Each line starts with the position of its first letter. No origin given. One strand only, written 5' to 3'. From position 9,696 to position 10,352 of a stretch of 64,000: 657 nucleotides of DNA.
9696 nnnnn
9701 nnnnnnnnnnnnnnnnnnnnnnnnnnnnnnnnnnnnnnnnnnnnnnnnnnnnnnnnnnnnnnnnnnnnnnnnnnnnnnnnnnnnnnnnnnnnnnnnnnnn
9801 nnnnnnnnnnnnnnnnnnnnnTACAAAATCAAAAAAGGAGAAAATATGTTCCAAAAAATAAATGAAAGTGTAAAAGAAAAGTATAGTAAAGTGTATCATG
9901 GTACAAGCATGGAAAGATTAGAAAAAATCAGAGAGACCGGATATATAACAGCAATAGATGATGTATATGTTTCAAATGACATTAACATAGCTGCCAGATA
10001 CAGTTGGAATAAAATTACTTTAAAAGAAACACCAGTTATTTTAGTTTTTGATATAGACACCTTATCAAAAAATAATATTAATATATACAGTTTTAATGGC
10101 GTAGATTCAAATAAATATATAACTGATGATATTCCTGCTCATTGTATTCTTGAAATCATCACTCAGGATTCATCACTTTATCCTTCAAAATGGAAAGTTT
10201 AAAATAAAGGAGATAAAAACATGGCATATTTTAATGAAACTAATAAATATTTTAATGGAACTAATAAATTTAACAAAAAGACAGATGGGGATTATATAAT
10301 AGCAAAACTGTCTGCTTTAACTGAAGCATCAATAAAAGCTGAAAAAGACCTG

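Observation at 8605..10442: Segmentally duplicated two-gene cassette: small ART/PARP-like (YHGTS) protein + 73-aa coiled-coil partner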

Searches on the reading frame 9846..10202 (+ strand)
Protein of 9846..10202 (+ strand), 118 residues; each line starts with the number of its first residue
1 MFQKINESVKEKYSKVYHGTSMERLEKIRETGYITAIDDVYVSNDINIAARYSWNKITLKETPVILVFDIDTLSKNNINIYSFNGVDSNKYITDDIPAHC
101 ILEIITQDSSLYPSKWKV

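Call 5: search_protein_families(library=pfam, proteins=[window:9846-10202:+], max_evalue=1)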
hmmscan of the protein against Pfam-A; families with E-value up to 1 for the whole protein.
window:9846-10202:+ (118 aa): 2 families
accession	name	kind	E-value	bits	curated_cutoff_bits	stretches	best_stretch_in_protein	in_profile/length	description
PF01885.22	PTS_2-RNA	-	0.009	16.5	26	1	12-81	98-166/177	RNA 2'-phosphotransferase, Tpt1 / KptA family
PF15968.10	RexB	-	0.083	13.8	27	1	19-53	61-95/139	Membrane-anchored ion channel, Abi component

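Call 6: search_protein_families(library=phrogs, proteins=[window:9846-10202:+], max_evalue=1)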
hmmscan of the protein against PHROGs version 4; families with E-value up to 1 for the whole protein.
window:9846-10202:+ (118 aa): 4 families
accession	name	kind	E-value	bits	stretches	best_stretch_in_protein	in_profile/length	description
phrog_5470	-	DNA, RNA and nucleotide metabolism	2.2e-06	28.3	1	11-101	94-178/183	RNA 2'-phosphotransferase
phrog_13493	-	unknown function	0.0013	19.6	1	13-81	11-58/208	-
phrog_36872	-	unknown function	0.19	13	1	18-40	31-53/63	-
phrog_10696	-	DNA, RNA and nucleotide metabolism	0.35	11.8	1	59-110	38-84/163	HNH endonuclease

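Call 7: find_homologous_proteins(query=window:9846-10202:+, max_evalue=0.01)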
Query window:9846-10202:+ (118 aa): 2 proteins with E <= 0.01 among 12 candidates.
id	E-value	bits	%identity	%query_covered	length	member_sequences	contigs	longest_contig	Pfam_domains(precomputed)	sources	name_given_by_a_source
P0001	1.9e-69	248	97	100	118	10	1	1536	-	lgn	-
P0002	2.0e-58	213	85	99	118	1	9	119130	-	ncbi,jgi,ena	jgi:RNA:NAD 2'-phosphotransferase (TPT1/KptA family)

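Call 8: search_solved_structures(query=window:9846-10202:+, max_evalue=10, show_alignments=3)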
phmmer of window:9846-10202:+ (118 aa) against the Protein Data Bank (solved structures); distinct sequences matched with E-value up to 10: 1.
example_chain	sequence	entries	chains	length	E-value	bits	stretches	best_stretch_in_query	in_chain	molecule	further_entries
3lw9_A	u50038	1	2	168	1.2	12.3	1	5-50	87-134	Invasion protein invA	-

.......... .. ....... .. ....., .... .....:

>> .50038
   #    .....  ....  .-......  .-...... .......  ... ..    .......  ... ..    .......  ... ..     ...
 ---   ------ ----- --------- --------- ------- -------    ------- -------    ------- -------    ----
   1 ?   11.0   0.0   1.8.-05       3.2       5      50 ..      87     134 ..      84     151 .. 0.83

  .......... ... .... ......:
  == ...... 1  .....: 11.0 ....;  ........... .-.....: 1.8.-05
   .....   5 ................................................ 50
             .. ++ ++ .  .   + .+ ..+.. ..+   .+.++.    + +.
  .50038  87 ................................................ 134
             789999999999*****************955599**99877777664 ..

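Call 10: find_encoding_contigs(protein=P0002, flank=10000, max_places=10)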
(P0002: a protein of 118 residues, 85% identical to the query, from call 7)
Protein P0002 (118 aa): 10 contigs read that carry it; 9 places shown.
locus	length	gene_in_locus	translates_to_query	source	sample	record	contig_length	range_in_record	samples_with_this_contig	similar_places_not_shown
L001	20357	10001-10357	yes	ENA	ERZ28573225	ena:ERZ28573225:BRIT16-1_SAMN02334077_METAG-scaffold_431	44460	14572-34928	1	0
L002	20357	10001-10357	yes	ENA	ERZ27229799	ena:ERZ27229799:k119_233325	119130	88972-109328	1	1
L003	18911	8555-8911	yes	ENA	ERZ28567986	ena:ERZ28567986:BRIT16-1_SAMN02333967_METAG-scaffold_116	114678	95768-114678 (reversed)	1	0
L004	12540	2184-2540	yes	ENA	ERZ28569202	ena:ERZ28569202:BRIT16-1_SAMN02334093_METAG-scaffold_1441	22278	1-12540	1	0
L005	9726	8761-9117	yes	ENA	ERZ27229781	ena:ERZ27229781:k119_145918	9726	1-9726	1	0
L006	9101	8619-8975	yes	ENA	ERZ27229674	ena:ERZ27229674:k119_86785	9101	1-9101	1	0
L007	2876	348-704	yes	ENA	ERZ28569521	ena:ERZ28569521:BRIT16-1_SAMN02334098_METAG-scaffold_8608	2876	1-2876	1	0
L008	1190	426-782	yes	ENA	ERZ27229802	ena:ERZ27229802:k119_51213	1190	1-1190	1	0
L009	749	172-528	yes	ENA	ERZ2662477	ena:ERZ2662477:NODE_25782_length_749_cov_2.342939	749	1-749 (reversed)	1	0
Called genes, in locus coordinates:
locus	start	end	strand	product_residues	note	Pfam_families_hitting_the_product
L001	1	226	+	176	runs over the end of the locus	PF01966:HD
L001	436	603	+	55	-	-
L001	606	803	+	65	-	-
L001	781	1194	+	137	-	PF01797:Y1_Tnp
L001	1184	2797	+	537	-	-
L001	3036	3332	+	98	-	PF20586:DUF6788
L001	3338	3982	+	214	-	PF13151:DUF3990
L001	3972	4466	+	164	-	-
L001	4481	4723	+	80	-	-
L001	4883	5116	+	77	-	-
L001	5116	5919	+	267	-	PF00226:DnaJ (weak)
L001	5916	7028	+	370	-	PF05496:RuvB_N (weak), PF00004:AAA, PF17866:AAA_lid_6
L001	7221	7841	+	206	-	-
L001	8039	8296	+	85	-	-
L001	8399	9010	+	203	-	PF00625:Guanylate_kin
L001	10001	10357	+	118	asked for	-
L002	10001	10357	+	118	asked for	-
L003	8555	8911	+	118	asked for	-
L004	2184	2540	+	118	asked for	-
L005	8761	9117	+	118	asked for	-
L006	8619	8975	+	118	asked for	-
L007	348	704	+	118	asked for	-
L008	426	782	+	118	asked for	-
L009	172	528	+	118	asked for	-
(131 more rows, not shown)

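Call 16: search_protein_families(library=ncbifam, proteins=[window:9846-10202:+], max_evalue=1)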
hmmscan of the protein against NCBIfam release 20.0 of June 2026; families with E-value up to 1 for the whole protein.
window:9846-10202:+ (118 aa): 4 families
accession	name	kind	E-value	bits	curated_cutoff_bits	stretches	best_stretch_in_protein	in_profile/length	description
NF002013.0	PRK00819.1-2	equivalog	8.1e-06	25.5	231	1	10-103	92-180/183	RNA 2'-phosphotransferase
NF002014.0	PRK00819.1-4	equivalog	5.7e-05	23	239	1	14-101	97-178/182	RNA 2'-phosphotransferase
NF002015.0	PRK00819.1-5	equivalog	0.00013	21.6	279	1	11-101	119-204/210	RNA 2'-phosphotransferase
NF002012.0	PRK00819.1-1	equivalog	0.027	14.3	233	1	14-82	101-166/184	RNA 2'-phosphotransferase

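Call 17: search_protein_families(library=padloc, proteins=[window:9846-10202:+], max_evalue=1)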
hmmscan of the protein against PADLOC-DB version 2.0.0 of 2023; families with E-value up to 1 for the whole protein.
window:9846-10202:+ (118 aa): 0 families

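Call 20: search_protein_representatives(protein=window:9846-10202:+)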
Query: 118 residues. Proteins with E-value up to 0.001 (for the whole library): 14; up to 1e-10: 2; up to 1e-30: 1. The best 14 are listed.
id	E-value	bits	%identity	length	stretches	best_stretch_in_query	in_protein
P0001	6.2e-70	248.4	97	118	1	1-118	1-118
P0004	1.1e-18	83.4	53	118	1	1-106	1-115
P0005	6.8e-08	48.6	62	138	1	56-106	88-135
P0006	7.6e-08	48.5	40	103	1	13-105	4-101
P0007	1.1e-05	41.6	34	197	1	12-116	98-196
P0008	1.2e-05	41.4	34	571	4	14-75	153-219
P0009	2.6e-05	40.3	34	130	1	10-109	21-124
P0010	3.4e-05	39.9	31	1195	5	56-91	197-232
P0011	1.7e-04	37.7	56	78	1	1-36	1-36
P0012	2.2e-04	37.3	36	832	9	80-110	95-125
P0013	2.3e-04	37.3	39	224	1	14-106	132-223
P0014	3.0e-04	36.9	33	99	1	15-105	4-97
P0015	4.2e-04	36.4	32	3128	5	56-89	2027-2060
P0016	4.5e-04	36.3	43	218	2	10-58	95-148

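Call 23: find_homologous_proteins(query=A2, max_evalue=0.001)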
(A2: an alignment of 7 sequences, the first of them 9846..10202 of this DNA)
Query A2 (7 sequences) (118 aa, profile of the alignment): 33 proteins with E <= 0.001 among 852 candidates.
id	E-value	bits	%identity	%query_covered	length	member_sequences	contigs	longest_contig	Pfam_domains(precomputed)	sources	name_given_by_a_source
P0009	8.2e-47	176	31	87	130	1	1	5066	-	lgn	-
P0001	3.2e-46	174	97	100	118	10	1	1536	-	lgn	-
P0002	2.7e-45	171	85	99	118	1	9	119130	-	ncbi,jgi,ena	jgi:RNA:NAD 2'-phosphotransferase (TPT1/KptA family)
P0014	9.6e-41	156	30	77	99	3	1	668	-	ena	-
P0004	2.4e-40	155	42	89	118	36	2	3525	-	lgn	-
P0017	1.1e-38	150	46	90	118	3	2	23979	-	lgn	-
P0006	2.8e-38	148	37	81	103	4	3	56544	-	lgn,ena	-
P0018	1.3e-36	143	47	89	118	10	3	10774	-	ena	-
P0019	2.1e-34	136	45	90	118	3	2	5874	-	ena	-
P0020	8.8e-11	60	33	75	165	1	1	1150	PF01885.23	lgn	-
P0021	4.8e-10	57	31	73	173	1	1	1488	PF01885.23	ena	-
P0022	3.3e-9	54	29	76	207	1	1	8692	PF01885.23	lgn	-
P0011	4.0e-9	54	57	30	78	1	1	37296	-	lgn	-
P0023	2.1e-8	52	23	80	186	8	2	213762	PF01885.23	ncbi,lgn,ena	-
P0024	8.8e-8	50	23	76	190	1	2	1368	PF01885.23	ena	-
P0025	1.3e-7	49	26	70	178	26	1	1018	PF01885.23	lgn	-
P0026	1.4e-7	49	26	70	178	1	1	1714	PF01885.23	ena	-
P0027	1.4e-7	49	26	70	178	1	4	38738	PF01885.23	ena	-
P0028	1.5e-7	49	26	70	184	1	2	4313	PF01885.23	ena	-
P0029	1.5e-7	49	26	70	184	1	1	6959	PF01885.23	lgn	-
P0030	2.2e-7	49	31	75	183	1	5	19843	PF01885.23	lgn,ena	-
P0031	2.9e-7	48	26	76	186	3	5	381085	PF01885.23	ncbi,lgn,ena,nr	ncbi:MAG: RNA 2'-phosphotransferase [Ruminococcus sp.]|nr:RNA 2'-phosphotransferase [Ruminococcus sp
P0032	3.7e-7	48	26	70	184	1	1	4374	PF01885.23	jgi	jgi:putative RNA 2'-phosphotransferase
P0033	1.2e-6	46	28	73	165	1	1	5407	PF01885.23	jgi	jgi:putative RNA 2'-phosphotransferase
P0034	1.8e-6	46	22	77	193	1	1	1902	PF01885.23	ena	-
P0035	6.1e-6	44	37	29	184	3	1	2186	PF01885.23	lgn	-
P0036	7.9e-6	44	26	73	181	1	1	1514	PF01885.23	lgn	-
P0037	9.5e-6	43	24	74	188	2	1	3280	PF01885.23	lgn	-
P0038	3.8e-5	41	27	69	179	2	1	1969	PF01885.23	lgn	-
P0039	3.9e-5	41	29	71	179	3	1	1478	PF01885.23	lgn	-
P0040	6.1e-5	41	27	80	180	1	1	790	PF01885.23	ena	-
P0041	7.1e-5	40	26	75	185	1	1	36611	PF01885.23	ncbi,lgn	ncbi:MAG: RNA 2'-phosphotransferase [Flammeovirgaceae bacterium]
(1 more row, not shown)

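Call 24: search_solved_structures(query=A2, max_evalue=10, show_alignments=4)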
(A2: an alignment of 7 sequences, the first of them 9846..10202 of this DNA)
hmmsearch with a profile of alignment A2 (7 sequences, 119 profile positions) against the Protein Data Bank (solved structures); distinct sequences matched with E-value up to 10: 19.
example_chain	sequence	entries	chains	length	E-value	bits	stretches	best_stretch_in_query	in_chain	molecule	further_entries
7kw8_A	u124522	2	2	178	7.2e-09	38.8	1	15-104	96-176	tRNA 2'-phosphotransferase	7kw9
6e3a_A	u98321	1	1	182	1.8e-07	34.2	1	12-104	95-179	Probable RNA 2'-phosphotransferase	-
6ede_A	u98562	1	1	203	2.4e-07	33.9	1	12-104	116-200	Probable RNA 2'-phosphotransferase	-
1wfx_A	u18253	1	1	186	5.4e-05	26.2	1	16-107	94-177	Probable RNA 2'-phosphotransferase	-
8tg3_A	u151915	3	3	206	6.9e-05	25.9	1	16-107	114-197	Probable RNA 2'-phosphotransferase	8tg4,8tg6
9ld4_A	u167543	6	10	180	0.00037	23.5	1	10-105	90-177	Probable RNA 2'-phosphotransferase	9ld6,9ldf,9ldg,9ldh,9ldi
9ld3_A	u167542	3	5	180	0.00037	23.5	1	10-105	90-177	Probable RNA 2'-phosphotransferase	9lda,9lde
9ldc_A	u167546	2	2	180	0.00038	23.5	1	10-105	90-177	Probable RNA 2'-phosphotransferase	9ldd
8tfi_A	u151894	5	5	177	0.0013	21.8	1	10-106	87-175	Probable RNA 2'-phosphotransferase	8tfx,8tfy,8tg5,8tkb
8tfz_A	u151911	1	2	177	0.0016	21.5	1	10-106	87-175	Probable RNA 2'-phosphotransferase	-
2axp_A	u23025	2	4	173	0.17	15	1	29-104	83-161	hypothetical protein BSU20280 | SPBc2 prophage-derived uncharacterized protein yorR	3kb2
3ngv_A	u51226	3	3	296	0.35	14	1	83-114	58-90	D7 protein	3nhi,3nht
5dte_A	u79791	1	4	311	0.36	13.9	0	32-78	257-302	Monosaccharide-transporting ATPase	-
7yw4_A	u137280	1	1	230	0.56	13.3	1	14-111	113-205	tRNA 2'-phosphotransferase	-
8sls_A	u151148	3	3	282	1.1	12.4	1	43-105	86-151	Tyrosine-protein phosphatase non-receptor type 5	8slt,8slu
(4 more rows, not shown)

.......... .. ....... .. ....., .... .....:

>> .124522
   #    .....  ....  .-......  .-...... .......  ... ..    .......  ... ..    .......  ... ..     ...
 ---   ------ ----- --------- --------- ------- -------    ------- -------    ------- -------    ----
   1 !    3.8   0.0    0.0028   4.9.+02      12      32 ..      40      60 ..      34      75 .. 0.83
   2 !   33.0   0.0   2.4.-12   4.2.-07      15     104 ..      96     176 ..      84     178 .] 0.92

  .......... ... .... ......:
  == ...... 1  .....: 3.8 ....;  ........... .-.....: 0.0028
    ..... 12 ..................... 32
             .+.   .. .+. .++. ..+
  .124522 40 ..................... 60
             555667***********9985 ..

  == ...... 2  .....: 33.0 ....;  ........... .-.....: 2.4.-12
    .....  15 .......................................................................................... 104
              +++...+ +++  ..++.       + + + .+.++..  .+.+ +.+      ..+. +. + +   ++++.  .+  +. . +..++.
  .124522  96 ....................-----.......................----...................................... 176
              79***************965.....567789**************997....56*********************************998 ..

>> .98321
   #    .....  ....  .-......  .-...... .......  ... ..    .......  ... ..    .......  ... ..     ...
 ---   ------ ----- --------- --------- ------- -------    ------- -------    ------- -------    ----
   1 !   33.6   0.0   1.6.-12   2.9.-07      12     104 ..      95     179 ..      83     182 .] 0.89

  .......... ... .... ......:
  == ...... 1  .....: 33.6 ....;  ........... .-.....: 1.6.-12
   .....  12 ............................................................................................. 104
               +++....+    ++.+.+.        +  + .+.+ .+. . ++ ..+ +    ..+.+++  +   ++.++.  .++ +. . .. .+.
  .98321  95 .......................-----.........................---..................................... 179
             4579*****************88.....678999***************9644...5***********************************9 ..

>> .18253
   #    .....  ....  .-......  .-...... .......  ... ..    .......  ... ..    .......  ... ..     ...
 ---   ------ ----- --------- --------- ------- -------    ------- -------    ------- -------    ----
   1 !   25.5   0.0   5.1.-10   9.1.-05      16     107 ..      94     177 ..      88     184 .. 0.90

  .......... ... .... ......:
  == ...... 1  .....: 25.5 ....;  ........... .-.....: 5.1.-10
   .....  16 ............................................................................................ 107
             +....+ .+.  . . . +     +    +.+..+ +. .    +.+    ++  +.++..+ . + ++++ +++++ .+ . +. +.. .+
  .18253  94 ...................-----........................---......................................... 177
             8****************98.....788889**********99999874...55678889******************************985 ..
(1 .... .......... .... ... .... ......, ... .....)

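Call 27: find_encoding_contigs(protein=P0017, flank=6000, max_places=4)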
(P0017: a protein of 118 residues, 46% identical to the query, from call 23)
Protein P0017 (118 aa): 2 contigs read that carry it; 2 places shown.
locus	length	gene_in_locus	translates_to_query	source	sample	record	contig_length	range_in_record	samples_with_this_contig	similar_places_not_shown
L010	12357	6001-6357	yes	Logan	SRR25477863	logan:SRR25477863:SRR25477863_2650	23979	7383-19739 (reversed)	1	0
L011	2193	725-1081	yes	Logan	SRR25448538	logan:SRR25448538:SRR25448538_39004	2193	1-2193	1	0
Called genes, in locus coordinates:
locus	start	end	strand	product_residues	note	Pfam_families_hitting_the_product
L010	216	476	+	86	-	-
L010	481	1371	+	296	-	PF04446:Thg1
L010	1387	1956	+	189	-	PF17720:RLIG1 (faint)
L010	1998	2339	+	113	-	-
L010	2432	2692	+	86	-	-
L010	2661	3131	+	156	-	PF00583:Acetyltransf_1, PF13673:Acetyltransf_10, PF13508:Acetyltransf_7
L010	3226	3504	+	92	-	-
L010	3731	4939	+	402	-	PF00596:Aldolase_II (weak)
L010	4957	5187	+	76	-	-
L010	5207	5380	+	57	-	-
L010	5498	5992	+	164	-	-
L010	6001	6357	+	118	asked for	-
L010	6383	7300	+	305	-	PF03747:ADP_ribosyl_GH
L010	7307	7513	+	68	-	-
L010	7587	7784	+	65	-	-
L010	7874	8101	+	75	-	-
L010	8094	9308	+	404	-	PF07804:HipA_C (weak)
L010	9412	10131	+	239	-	-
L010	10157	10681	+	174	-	-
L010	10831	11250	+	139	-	-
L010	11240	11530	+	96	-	-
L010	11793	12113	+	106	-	-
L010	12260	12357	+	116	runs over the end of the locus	-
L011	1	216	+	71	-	?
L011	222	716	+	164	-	-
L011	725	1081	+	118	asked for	-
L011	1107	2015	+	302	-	PF03747:ADP_ribosyl_GH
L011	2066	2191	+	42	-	?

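Call 28: find_encoding_contigs(protein=P0006, flank=6000, max_places=4)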
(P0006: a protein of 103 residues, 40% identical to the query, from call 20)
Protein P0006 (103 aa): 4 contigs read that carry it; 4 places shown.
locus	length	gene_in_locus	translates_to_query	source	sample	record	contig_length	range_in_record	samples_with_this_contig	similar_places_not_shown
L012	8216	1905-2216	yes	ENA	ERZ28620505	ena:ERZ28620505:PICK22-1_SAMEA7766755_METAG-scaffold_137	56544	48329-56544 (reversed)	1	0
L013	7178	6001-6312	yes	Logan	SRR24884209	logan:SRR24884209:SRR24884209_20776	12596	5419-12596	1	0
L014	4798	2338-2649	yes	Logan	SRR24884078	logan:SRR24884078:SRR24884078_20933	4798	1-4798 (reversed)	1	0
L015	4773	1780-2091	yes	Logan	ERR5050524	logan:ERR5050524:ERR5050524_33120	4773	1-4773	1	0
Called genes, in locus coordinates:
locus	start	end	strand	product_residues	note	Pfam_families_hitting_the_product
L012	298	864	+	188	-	-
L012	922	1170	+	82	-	-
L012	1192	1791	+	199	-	PF00075:RNase_H, PF13456:RVT_3 (weak)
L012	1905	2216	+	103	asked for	-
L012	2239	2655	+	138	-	-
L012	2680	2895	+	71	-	-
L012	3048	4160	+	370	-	PF20720:nSTAND3, PF00004:AAA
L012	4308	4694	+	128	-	-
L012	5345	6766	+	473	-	PF01555:N6_N4_Mtase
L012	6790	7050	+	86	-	-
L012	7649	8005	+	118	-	-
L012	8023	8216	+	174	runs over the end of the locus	PF10502:Peptidase_S26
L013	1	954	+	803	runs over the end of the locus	PF01751:Toprim (weak), PF01131:Topoisom_bac, PF13342:Toprim_Crpt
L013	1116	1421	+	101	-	-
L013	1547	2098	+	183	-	PF04011:LemA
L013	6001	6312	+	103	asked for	-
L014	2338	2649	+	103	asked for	-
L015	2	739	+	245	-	?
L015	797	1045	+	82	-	-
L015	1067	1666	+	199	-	PF00075:RNase_H, PF13456:RVT_3 (weak)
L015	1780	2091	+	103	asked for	-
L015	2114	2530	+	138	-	-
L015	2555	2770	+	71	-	-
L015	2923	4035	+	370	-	PF20720:nSTAND3, PF00004:AAA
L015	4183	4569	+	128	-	-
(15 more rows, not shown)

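Call 29: find_encoding_contigs(protein=P0009, flank=6000, max_places=4)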
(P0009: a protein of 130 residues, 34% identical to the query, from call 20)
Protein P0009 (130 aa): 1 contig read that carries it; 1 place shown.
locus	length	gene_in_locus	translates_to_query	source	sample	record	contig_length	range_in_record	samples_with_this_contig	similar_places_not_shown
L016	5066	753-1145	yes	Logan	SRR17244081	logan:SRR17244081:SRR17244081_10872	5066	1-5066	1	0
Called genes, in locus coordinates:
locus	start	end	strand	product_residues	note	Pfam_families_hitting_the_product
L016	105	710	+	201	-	-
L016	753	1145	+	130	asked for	-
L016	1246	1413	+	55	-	-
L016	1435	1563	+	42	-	-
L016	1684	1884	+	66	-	-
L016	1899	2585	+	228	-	-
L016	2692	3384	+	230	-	PF00149:Metallophos (weak), PF12850:Metallophos_2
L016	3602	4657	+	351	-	PF02511:Thy1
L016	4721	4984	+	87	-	-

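Call 30: find_encoding_contigs(protein=P0018, flank=6000, max_places=4)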
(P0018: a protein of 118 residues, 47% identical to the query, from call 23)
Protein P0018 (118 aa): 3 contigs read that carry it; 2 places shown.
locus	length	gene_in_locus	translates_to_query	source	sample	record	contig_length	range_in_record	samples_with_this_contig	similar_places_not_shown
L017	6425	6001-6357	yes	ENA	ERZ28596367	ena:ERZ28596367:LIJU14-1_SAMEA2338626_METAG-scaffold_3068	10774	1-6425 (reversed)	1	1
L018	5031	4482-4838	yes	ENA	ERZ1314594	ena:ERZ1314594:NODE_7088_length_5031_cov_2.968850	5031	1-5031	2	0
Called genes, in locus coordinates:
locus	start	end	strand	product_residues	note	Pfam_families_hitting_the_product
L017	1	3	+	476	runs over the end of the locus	-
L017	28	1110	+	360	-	PF13487:HD_5, PF01966:HD (weak)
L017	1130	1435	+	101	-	-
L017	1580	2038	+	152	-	-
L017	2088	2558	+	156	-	-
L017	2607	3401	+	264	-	-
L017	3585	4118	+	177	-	-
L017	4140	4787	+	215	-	PF07737:ATLF (weak)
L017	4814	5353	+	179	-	-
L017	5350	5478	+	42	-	-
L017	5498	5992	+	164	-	-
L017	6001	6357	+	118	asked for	-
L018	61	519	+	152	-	-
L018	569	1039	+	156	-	-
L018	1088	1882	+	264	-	-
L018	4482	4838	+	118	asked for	-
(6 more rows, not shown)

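Call 32: predict_structure(alignment_id=A3)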
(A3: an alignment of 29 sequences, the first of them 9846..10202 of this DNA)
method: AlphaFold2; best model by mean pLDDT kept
length: 118 residues; sequences in the alignment: 29
mean_pLDDT: 90.9   pTM: 0.86
mean pLDDT of the five models: 90.9, 89.5, 88.8, 88.0, 86.9
residues with pLDDT >= 90: 86; 70-90: 28; 50-70: 4; < 50: 0
segments of 3 or more residues with pLDDT < 50: none
pLDDT, mean of each block of 10 residues (from residue 1): 84 95 93 82 95 87 96 94 84 94 96 91
secondary structure, 60 per line:
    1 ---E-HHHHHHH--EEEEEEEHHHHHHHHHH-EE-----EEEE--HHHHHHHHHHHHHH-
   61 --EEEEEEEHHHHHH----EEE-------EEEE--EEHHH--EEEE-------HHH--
elements in order: H6-12 E15-21 H22-31 E40-43 H46-59 E63-69 H70-75 E80-82 E90-93 E103-106
